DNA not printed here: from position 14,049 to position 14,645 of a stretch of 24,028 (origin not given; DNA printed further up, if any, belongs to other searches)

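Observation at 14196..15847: Under-characterised cluster yiiQ / yiiR / yiiS-uspD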

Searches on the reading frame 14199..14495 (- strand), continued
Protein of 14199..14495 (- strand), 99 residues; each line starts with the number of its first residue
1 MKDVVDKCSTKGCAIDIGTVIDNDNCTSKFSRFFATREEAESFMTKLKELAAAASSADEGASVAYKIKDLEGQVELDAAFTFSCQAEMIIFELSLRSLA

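Call 33: search_protein_families(proteins=[L024:8585-9151:+, L043:6353-7810:-, L075:8715-12407:+, L037:6873-7739:+, L059:106-1941:+, L019:5848-7215:+, L039:9126-10196:-, L039:12045-13832:-, L037:9938-10540:-, L040:4991-7252:+], library=ncbifam, max_evalue=0.00001)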
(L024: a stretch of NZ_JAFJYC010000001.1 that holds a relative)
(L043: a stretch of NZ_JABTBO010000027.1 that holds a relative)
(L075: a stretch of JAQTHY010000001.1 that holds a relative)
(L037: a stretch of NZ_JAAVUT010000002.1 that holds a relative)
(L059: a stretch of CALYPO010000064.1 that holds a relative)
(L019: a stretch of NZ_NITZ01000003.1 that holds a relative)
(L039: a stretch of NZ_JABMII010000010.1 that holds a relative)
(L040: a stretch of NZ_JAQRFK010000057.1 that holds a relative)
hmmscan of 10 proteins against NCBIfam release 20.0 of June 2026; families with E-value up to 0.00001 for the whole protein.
L024:8585-9151:+ (188 aa): 1 family
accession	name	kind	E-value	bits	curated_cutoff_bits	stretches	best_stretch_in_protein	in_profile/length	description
TIGR00249.1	sixA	equivalog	8.5e-45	152.3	74.5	1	29-181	1-154/154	phosphohistidine phosphatase SixA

L043:6353-7810:- (485 aa): 2 families
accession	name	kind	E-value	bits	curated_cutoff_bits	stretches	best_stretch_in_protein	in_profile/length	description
NF007988.0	PRK10716.1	equivalog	5.8e-143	476.7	585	1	34-485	3-435/435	long-chain fatty acid transporter FadL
NF050080.1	pilus_FilD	exception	9.6e-09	34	970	0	379-456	429-506/549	putative pilus system OmpP1/FadL family transporter FilD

L075:8715-12407:+ (1230 aa): 14 families
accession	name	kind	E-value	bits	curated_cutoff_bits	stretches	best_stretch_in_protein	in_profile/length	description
NF008128.0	PRK10876.1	equivalog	0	1334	1697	1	24-1227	5-1176/1181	exodeoxyribonuclease V subunit beta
TIGR00609.1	recB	equivalog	0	1116.5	696.05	1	28-1223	1-1175/1175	exodeoxyribonuclease V subunit beta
TIGR02785.1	addA_Gpos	equivalog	3.3e-55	187.5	707.65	2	362-852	337-871/1234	helicase-exonuclease AddAB subunit AddA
TIGR02784.1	addA_alphas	equivalog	6.7e-48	163.8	860.75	1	41-856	15-866/1138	double-strand break repair helicase AddA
NF010485.0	PRK13909.1-2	equivalog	3.1e-37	128.3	650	1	42-504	9-426/909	RecB-like helicase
TIGR01073.1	pcrA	equivalog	1.4e-27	96.5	911.2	2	374-504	174-295/725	DNA helicase PcrA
NF010487.0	PRK13909.1-4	equivalog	1.6e-26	92.9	759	2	421-623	332-506/924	RecB-like helicase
TIGR01074.1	rep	equivalog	5.7e-23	81.1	951.45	1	415-513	205-299/668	DNA helicase Rep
NF008743.0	PRK11773.1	equivalog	7e-22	77.6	965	1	406-505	203-300/720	DNA helicase II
TIGR01075.1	uvrD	equivalog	3.4e-21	75.2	1144.45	1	407-506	199-296/715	DNA helicase II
NF008172.0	PRK10919.1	equivalog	3.1e-17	62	1168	1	419-516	210-303/673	DNA helicase Rep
NF008276.0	PRK11054.1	equivalog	1.6e-16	60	543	1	420-508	434-520/684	DNA helicase IV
NF010486.0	PRK13909.1-3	equivalog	9.7e-14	50.3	1109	1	421-504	335-425/921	RecB-like helicase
NF010484.0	PRK13909.1-1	equivalog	1.8e-13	49.2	1074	0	420-504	348-437/945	RecB-like helicase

L037:6873-7739:+ (288 aa): 1 family
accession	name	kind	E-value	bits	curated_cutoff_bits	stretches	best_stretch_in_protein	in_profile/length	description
NF011672.1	PRK15091.1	equivalog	2.9e-144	478.9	375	1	37-287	1-251/252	phospholipid-binding lipoprotein MlaA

L059:106-1941:+ (611 aa): 33 families (the best 25 are shown)
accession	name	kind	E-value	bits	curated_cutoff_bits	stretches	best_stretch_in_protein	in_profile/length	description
NF008642.0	PRK11634.1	equivalog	0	1022.3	989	1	26-600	5-587/628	DEAD/DEAH family ATP-dependent RNA helicase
NF053631.1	RNA_helic_CshA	equivalog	2.5e-150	501.1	646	1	29-452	1-421/434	degradosome RNA helicase CshA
NF008744.0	PRK11776.1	equivalog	2.3e-131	438.6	524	1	26-406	3-382/460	ATP-dependent RNA helicase DbpA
NF053636.1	DDHlcsCsdAPsy1082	equivalog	7e-109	364.7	890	1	26-390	2-367/512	DEAD/DEAH box helicase CsdA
NF008394.0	PRK11192.1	equivalog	1.8e-99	333.5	507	1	28-415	4-396/441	ATP-dependent RNA helicase SrmB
NF007882.0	PRK10590.1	equivalog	1.3e-97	327.6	743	1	28-398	2-377/456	ATP-dependent RNA helicase RhlE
NF053710.1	RNA_heli_RhlE2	exception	1.2e-95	321.3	925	1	28-392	2-375/635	RNA helicase RhlE2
NF053711.1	RNA_heli_RhlE1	exception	3.8e-95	319.2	750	1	28-392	2-370/434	RNA helicase RhlE1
NF003419.0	PRK04837.1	equivalog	1.6e-90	303.8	588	1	22-403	5-393/424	ATP-dependent RNA helicase RhlB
NF002340.1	PRK01297.1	equivalog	3.1e-83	279.6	564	1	29-388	3-371/372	ATP-dependent RNA helicase RhlB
NF003390.0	PRK04537.1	equivalog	3.8e-80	270.6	732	1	26-408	8-399/572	ATP-dependent RNA helicase RhlB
TIGR01389.1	recQ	equivalog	6.9e-23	80.9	640.2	1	45-410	9-365/591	DNA helicase RecQ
NF010337.0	PRK13766.1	equivalog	4.7e-18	64.7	610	1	256-392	356-504/781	Hef nuclease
NF008279.0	PRK11057.1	equivalog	1.1e-17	63.8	1015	1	44-381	20-355/608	ATP-dependent DNA helicase RecQ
TIGR00614.1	recQ_fam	subfamily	6.9e-17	61.4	219.8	1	45-386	7-346/470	RecQ family ATP-dependent DNA helicase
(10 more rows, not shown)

L019:5848-7215:+ (455 aa): 37 families (the best 25 are shown)
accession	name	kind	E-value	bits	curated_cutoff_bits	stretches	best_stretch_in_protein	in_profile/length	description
NF006516.0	PRK08963.1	equivalog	1.1e-246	818.6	560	1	22-455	3-436/436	acetyl-CoA C-acyltransferase FadI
TIGR02446.1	FadI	equivalog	2.7e-245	814.2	711.55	1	27-455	2-430/430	acetyl-CoA C-acyltransferase FadI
TIGR01930.1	AcCoA-C-Actrans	subfamily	2.5e-132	441.5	240.55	1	36-453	1-385/385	acetyl-CoA C-acyltransferase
NF006740.0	PRK09268.1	equivalog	4.8e-127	424.5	539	1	25-453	4-430/431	acetyl-CoA C-acetyltransferase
NF006030.0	PRK08170.1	equivalog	6.3e-94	315.1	593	1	27-454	5-432/434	acetyl-CoA C-acetyltransferase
NF004853.0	PRK06205.1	subfamily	2.8e-80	270.3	551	1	32-453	2-401/404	acetyl-CoA C-acetyltransferase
NF006552.0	PRK09051.1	subfamily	5.2e-74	249.8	565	1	31-453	3-393/395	beta-ketothiolase BktB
NF042999.1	bketothiol_BktB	equivalog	4.1e-72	243.6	725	1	32-453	3-392/394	beta-ketothiolase BktB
NF005805.0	PRK07661.1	equivalog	3.1e-71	240.4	633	2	201-454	145-390/391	acetyl-CoA C-acetyltransferase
NF006510.0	PRK08947.1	equivalog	2.6e-69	234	519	2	201-453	145-385/387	acetyl-CoA C-acyltransferase FadA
NF006086.0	PRK08235.1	equivalog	2.6e-67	227.6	526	1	33-454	3-392/393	acetyl-CoA C-acetyltransferase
NF005890.0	PRK07851.1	equivalog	4.2e-64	217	580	1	36-453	6-403/406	acetyl-CoA C-acetyltransferase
NF004206.0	PRK05656.1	subfamily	1.5e-63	215.2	688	1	34-453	4-391/392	acetyl-CoA C-acetyltransferase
NF005033.0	PRK06445.1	equivalog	9e-63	212.7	511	1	47-453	24-393/395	acetyl-CoA C-acetyltransferase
TIGR02445.1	fadA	equivalog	1.7e-62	211.6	591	2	200-453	143-383/385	acetyl-CoA C-acyltransferase FadA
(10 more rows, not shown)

L039:9126-10196:- (356 aa): 164 families (the best 25 are shown)
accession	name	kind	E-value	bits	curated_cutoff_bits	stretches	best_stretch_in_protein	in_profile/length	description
NF011674.0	PRK15093.1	equivalog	1.6e-161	537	627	1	5-333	1-329/330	putrescine export ABC transporter ATP-binding protein SapD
NF008246.0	PRK11022.1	equivalog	2.9e-79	266.5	541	1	5-330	1-319/326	dipeptide ABC transporter ATP-binding protein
NF007010.1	PRK09473.1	subfamily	1.8e-66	224.1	575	1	7-326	1-312/318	oligopeptide ABC transporter ATP-binding protein OppD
NF011713.0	PRK15134.1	equivalog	4.5e-55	187.2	834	1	5-283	3-276/529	microcin C ABC transporter ATP-binding protein YejF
NF008453.0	PRK11308.1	subfamily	2.9e-53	181.2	408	1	19-327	30-325/334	dipeptide ABC transporter ATP-binding protein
NF047576.1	opine_ATP_CntF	equivalog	9.7e-52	175.8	385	1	7-266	2-253/264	staphylopine uptake ABC transporter ATP-binding protein CntF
NF047578.1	opine_ATP_CntD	equivalog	2.5e-51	174.5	380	1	7-266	2-253/266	staphylopine uptake ABC transporter ATP-binding protein CntD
NF043079.1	MMSYN1_0167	equivalog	3e-51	174.9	740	2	85-334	297-540/561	oligopeptide ABC transporter ATP-binding protein OppD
NF011659.0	PRK15079.1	equivalog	2.5e-50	171.1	540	1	10-325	23-328/334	murein tripeptide/oligopeptide ABC transporter ATP binding protein OppF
TIGR02770.1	nickel_nikD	equivalog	6.3e-49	166.4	318.7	1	26-264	1-227/230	nickel import ATP-binding protein NikD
NF007613.0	PRK10261.1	equivalog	1e-42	146.4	1077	1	7-269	12-275/623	glutathione ABC transporter ATP-binding protein GsiA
NF043071.1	DppF_dipep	equivalog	2.7e-41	142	660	1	19-326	31-325/331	dipeptide ABC transporter ATP-binding subunit DppF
NF043078.1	MMSYN1_0168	equivalog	5.9e-36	124.3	800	2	136-267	469-598/649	oligopeptide ABC transporter ATP-binding protein OppF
TIGR02769.1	nickel_nikE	equivalog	1e-35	123.5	332.55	1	19-266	19-253/265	nickel import ATP-binding protein NikE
NF007739.0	PRK10419.1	subfamily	5.6e-31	108.1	354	1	17-247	18-236/268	nickel ABC transporter ATP-binding protein NikE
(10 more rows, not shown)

L039:12045-13832:- (595 aa): 11 families
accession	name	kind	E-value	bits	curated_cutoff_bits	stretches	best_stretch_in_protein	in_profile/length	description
NF011689.0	PRK15109.1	equivalog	1.1e-134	450.2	560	1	40-588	8-536/547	ABC transporter substrate-binding protein SapA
NF043070.1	DppA_dipep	equivalog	5.1e-85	286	1005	1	57-590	22-534/535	dipeptide ABC transporter periplasmic-binding protein DppA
NF045467.1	Opp4A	equivalog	2.9e-36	124.8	650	1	91-588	62-554/556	oligopeptide ABC transporter substrate-binding protein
NF011942.0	PRK15413.1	equivalog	9.3e-33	113.7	594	1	204-587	128-508/512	glutathione ABC transporter substrate-binding protein GsiB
TIGR02294.1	nickel_nikA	equivalog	1e-32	113.3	393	1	204-578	105-489/501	nickel ABC transporter substrate-binding protein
NF045468.1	Opp5A_nikA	equivalog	7.3e-30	103.9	600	1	207-426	113-318/488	nickel ABC transporter substrate-binding protein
NF047575.1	opine_bind_CntA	exception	1.1e-20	73.7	800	1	202-425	132-359/535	staphylopine-dependent metal ABC transporter substrate-binding lipoprotein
NF010149.0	PRK13626.1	equivalog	1.5e-14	53.6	476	1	207-486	216-455/552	HTH-type transcriptional regulator SgrR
NF011684.0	PRK15104.1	equivalog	4e-14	52.2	947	1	263-560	211-509/543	oligopeptide ABC transporter substrate-binding protein OppA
NF007287.0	PRK09755.1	equivalog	2.2e-09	36.7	1098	1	265-575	208-516/535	ABC transporter substrate-binding protein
TIGR04028.1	SBP_KPN_01854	hypoth_equivalog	2.5e-08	33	468.5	1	266-422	165-327/509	TIGR04028 family ABC transporter substrate-binding protein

L037:9938-10540:- (200 aa): 3 families
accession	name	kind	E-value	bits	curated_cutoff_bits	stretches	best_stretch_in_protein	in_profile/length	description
NF003432.0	PRK04946.1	equivalog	4.2e-84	280.9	128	1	25-200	1-176/181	endonuclease SmrB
NF033154.1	endonuc_SmrA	equivalog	1.1e-22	80.7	180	1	35-196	2-172/189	DNA endonuclease SmrA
TIGR01069.2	mutS2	equivalog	2.4e-10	39.4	400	1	121-194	715-788/790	endonuclease MutS2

L040:4991-7252:+ (753 aa): 86 families (the best 25 are shown)
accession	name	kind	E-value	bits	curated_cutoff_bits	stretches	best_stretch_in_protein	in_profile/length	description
NF008363.0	PRK11154.1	equivalog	0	1189.3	869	1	33-752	3-706/708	fatty acid oxidation complex subunit alpha FadJ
TIGR02440.1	FadJ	equivalog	0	1181.4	968.45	1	37-752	2-699/699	fatty acid oxidation complex subunit alpha FadJ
TIGR02441.1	fa_ox_alpha_mit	equivalog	1e-214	714.8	964.65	1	39-751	17-736/737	fatty acid oxidation complex subunit alpha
NF008727.0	PRK11730.1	equivalog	3.7e-177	590.8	870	1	41-752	12-714/717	fatty acid oxidation complex subunit alpha FadB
TIGR02437.1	FadB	equivalog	3.8e-156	521.4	933.55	1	42-751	13-713/714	fatty acid oxidation complex subunit alpha FadB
NF006124.0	PRK08268.1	subfamily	3.7e-73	247.2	508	2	346-640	5-302/507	3-hydroxyacyl-CoA dehydrogenase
NF004474.0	PRK05808.1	subfamily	1e-72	244.8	408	1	347-625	2-282/283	3-hydroxybutyryl-CoA dehydrogenase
NF005875.0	PRK07819.1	subfamily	5.2e-65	219.7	319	1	347-625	4-286/287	3-hydroxybutyryl-CoA dehydrogenase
NF006722.0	PRK09260.1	equivalog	4.3e-64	216.5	429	1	348-629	2-285/289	3-hydroxyacyl-CoA dehydrogenase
NF005715.0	PRK07530.1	equivalog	7.4e-64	215.9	420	1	347-629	3-287/292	3-hydroxybutyryl-CoA dehydrogenase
TIGR02279.1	PaaC-3OHAcCoADH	equivalog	1.5e-58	198.9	669.4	2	349-647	6-307/503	3-hydroxyacyl-CoA dehydrogenase PaaH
NF004699.0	PRK06035.1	equivalog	9.4e-55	185.8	500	1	348-617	3-277/294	3-hydroxyacyl-CoA dehydrogenase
NF005803.0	PRK07658.1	equivalog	3.9e-49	167.4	313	1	42-238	8-199/257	enoyl-CoA hydratase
NF052272.1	Staph_FadB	exception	5.8e-47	160.3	999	2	347-642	2-305/752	3-hydroxyacyl-CoA dehydrogenase/crotonase FadB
NF006143.0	PRK08293.1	equivalog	7.8e-43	146.8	312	1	347-626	3-288/291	3-hydroxyacyl-CoA dehydrogenase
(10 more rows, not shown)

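Call 43: search_protein_families(proteins=[L006:6777-7712:-, L006:8447-10573:-, L006:5625-6728:+, L004:7329-7895:-, L004:9565-10380:-, L004:6801-7220:+, L005:5560-7176:+, L005:8402-9133:-, L005:9309-10568:-, L013:8398-10104:-], library=ncbifam, max_evalue=1e-10)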
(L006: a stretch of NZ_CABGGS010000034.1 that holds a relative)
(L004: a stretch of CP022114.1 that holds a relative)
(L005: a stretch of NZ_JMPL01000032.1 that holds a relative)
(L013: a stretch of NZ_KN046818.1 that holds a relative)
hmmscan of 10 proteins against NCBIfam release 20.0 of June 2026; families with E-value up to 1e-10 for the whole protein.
L006:6777-7712:- (311 aa): 4 families
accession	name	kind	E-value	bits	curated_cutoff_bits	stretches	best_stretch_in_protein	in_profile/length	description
NF007761.0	PRK10443.1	equivalog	2.6e-189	627.8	433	1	1-311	1-311/311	pyrimidine-specific ribonucleoside hydrolase RihA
NF008036.0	PRK10768.1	equivalog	2.8e-98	328.8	382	1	1-308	1-301/304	ribonucleoside hydrolase RihC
NF052221.1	UridNuclsHydUriH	equivalog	6.2e-86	288.4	450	1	5-306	2-305/310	uridine-preferring nucleoside hydrolase UriH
NF007417.0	PRK09955.1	equivalog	1.1e-77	261.1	459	1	5-310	6-309/313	ribosylpyrimidine nucleosidase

L006:8447-10573:- (708 aa): 17 families
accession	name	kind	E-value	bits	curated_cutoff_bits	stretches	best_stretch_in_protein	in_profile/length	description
NF041535.1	TonB_rec_PqqU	equivalog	0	1303.5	1200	1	37-708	1-676/676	TonB-dependent receptor PqqU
TIGR01783.1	TonB-siderophor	subfamily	8.4e-65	219.6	223.5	2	408-703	366-647/649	TonB-dependent siderophore receptor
TIGR01785.1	TonB-hemin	subfamily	2.4e-39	135.4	316.85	1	35-703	2-675/677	TonB-dependent heme/hemoglobin receptor family protein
TIGR01786.1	TonB-hemlactrns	subfamily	5.8e-38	130.7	323.75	1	36-703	2-717/719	TonB-dependent hemoglobin/transferrin/lactoferrin family receptor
TIGR01779.1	TonB-B12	equivalog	5.1e-29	101.3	599.7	2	14-317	8-298/614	TonB-dependent vitamin B12 receptor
NF047944.1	FoxamRcptFoxA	equivalog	1.9e-22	79.4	1300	1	404-678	414-674/697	ferrioxamine B receptor FoxA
NF007465.0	PRK10044.1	equivalog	1.6e-21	76.2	803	1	30-198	60-220/726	ferrichrome porin FhuA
NF049946.1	TonB_dep_CU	exception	5.5e-21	74.5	700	1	402-676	393-662/683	TonB-dependent receptor, CU motif-type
NF010651.0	PRK14050.1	equivalog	3.6e-20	71.7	884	1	406-678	453-707/730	TonB-dependent siderophore receptor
NF007349.0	PRK09840.1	equivalog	1.6e-18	66.1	686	1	458-695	519-750/760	catecholate siderophore receptor Fiu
NF049944.1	TonB_dep_PUIUD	equivalog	4.3e-16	58.4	850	0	53-196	59-205/686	TonB-dependent receptor, PUIUD motif-type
NF010010.0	PRK13483.1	equivalog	1.3e-15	56.5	927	1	26-163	25-161/660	ligand-gated channel protein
NF049945.1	TonB_dep_FCYXU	equivalog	6.6e-15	54.8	825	1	95-467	97-450/697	TonB-dependent receptor, FCYXU motif-type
NF010011.0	PRK13484.1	equivalog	7.7e-15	54.2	1197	0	15-164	10-158/682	IreA family TonB-dependent siderophore receptor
NF007478.2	PRK10064.1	equivalog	1.7e-14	53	745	1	24-164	17-157/663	catecholate siderophore receptor CirA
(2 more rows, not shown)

L006:5625-6728:+ (367 aa): 3 families
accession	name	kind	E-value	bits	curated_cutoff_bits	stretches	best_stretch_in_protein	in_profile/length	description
NF058644.1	CurcmRedCuraProt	equivalog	2.8e-178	592.1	440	1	31-365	1-335/336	NADPH-dependent curcumin/dihydrocurcumin reductase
TIGR02825.1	B4_12hDH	equivalog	1.3e-74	251.5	579.85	1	29-361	2-326/327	leukotriene B4 12-hydroxydehydrogenase/15-oxo-prostaglandin 13-reductase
TIGR02824.1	quinone_pig3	subfamily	7.4e-20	71.2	296.8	1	97-362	65-324/325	putative NAD(P)H quinone oxidoreductase, PIG3 family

L004:7329-7895:- (188 aa): 0 families

L004:9565-10380:- (271 aa): 2 families
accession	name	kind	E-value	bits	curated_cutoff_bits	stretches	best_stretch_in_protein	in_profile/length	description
TIGR01843.1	type_I_hlyD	subfamily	1.6e-48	165.8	208.65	1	27-175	7-160/422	HlyD family type I secretion periplasmic adaptor subunit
TIGR03794.1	NHLM_micro_HlyD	equivalog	1.1e-12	47.7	156.2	1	28-237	21-227/421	NHLP bacteriocin system secretion protein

L004:6801-7220:+ (139 aa): 0 families

L005:5560-7176:+ (538 aa): 10 families
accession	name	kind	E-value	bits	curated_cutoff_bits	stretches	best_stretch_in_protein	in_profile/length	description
NF011684.0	PRK15104.1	equivalog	6.2e-191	635.8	947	1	9-538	14-543/543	oligopeptide ABC transporter substrate-binding protein OppA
NF007287.0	PRK09755.1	equivalog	1.6e-129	433.2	1098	1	21-538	18-535/535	ABC transporter substrate-binding protein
TIGR02294.1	nickel_nikA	equivalog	2.3e-36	125.4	393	1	66-503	35-470/501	nickel ABC transporter substrate-binding protein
NF045467.1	Opp4A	equivalog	4e-30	104.6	650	1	58-523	58-545/556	oligopeptide ABC transporter substrate-binding protein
NF043070.1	DppA_dipep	equivalog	4e-28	98.3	1005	1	36-520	29-520/535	dipeptide ABC transporter periplasmic-binding protein DppA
NF011689.0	PRK15109.1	equivalog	4.9e-24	84.9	560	1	15-504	13-508/547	ABC transporter substrate-binding protein SapA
NF045468.1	Opp5A_nikA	equivalog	2.1e-23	82.6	600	1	163-436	120-387/488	nickel ABC transporter substrate-binding protein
NF043077.1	MMSYN1_0169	equivalog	1.4e-18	66.8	650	0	160-263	261-375/896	oligopeptide ABC transporter substrate-binding protein OppA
TIGR04028.1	SBP_KPN_01854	hypoth_equivalog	2.1e-18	66.2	468.5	1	57-519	21-493/509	TIGR04028 family ABC transporter substrate-binding protein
NF047575.1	opine_bind_CntA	exception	5.2e-17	61.6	800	1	66-503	65-502/535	staphylopine-dependent metal ABC transporter substrate-binding lipoprotein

L005:8402-9133:- (243 aa): 5 families
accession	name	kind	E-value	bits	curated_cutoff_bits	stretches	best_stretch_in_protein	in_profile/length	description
NF011617.0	PRK15043.1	equivalog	1e-64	218.1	417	1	1-238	1-238/243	HTH-type transcriptional regulator MlrA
NF052513.1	TransRegCarH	equivalog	2.3e-17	63.2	400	1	3-123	6-126/274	HTH-type transcriptional repressor CarH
NF047375.1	HeatShock_HspR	equivalog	8.8e-13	48.1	105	1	4-76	4-76/92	heat shock protein transcriptional repressor HspR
TIGR02051.1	MerR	equivalog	4.7e-11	43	150.85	1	6-87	2-83/124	mercury resistance transcriptional regulator MerR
NF007069.0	PRK09514.1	equivalog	8.6e-11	42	143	0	4-81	2-79/141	Zn(2+)-responsive transcriptional regulator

L005:9309-10568:- (419 aa): 9 families
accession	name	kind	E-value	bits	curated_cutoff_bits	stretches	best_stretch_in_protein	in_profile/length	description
NF052265.1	EAL_dom_RimA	equivalog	6.8e-33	114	430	1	189-412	16-241/248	S6 modification regulatory phosphodiesterase RimA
NF007474.0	PRK10060.1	equivalog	2.3e-17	62.5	782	1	279-404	519-644/663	cyclic di-GMP phosphodiesterase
NF045675.1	PhdiestaseDibA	equivalog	8.2e-16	57.5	980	1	277-405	488-616/623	phosphodiesterase DibA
NF008467.0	PRK11359.1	equivalog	1.8e-14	52.7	857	1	253-410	632-789/800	oxygen-sensing cyclic-di-GMP phosphodiesterase DosP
NF052458.1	PhdiestGepA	equivalog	4.5e-14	51.6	1200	1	273-414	700-837/840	phosphodiesterase GepA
NF008807.1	PRK11829.1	equivalog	6.6e-14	50.9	733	1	272-404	520-652/670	biofilm formation regulator HmsP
NF007298.0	PRK09776.1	equivalog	8.5e-13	47.1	1135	1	241-402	933-1094/1111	diguanylate cyclase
NF007839.0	PRK10551.1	equivalog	8.8e-13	47.7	461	1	290-404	387-500/518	cyclic di-GMP phosphodiesterase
NF008281.1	PRK11059.1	equivalog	5.1e-12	44.9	663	1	286-404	511-629/633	RNase E specificity factor CsrD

L013:8398-10104:- (568 aa): 0 families
